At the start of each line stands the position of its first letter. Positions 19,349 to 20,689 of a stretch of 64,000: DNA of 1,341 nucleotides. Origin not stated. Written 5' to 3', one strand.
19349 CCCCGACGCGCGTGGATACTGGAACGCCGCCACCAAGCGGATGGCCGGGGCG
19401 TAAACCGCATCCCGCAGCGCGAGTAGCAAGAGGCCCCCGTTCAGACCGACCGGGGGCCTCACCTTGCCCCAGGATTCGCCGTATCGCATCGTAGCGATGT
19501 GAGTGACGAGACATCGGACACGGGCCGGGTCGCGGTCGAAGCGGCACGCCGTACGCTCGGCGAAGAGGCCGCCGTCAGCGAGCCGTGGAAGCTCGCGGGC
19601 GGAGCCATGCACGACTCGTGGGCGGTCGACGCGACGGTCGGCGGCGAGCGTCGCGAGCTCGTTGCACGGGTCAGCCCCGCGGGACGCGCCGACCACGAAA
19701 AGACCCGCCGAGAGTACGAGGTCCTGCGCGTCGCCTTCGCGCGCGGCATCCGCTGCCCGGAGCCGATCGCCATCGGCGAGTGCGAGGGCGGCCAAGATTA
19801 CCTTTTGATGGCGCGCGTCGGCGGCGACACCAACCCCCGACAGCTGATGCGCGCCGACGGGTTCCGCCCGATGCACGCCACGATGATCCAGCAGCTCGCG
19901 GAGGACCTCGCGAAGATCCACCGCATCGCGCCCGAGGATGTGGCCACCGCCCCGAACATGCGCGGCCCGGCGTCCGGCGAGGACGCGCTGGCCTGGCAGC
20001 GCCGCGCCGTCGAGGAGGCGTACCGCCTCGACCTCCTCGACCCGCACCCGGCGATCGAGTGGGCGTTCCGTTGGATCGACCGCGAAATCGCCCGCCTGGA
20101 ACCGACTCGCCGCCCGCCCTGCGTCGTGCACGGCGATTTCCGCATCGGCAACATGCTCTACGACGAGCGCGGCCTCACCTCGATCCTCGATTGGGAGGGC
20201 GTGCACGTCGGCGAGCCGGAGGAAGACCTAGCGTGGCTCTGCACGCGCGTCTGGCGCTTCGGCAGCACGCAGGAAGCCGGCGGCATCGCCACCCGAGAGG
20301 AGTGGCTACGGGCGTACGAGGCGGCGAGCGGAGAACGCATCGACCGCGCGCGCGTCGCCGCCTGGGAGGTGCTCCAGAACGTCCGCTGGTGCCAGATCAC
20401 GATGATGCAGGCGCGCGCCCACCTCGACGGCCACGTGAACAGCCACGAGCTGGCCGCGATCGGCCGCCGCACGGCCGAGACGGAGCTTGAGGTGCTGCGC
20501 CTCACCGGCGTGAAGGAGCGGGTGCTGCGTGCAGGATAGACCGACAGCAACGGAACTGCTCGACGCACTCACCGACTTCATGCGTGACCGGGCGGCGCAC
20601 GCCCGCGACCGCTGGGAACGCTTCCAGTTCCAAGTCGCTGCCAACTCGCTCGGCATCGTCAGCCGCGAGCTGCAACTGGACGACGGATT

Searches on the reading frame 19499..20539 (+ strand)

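Call 41: search_protein_families(library=pfam, proteins=[window:19499-20539:+], max_evalue=0.00001)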
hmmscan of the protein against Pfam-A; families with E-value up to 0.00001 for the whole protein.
window:19499-20539:+ (346 aa): 2 families
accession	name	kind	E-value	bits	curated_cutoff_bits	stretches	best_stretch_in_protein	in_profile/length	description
PF01636.29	APH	-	2.2e-30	106.6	23.2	1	33-289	6-239/239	Phosphotransferase enzyme family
PF03881.20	Fructosamin_kin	-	6.1e-08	32.7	22.4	0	17-143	10-117/288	Fructosamine kinase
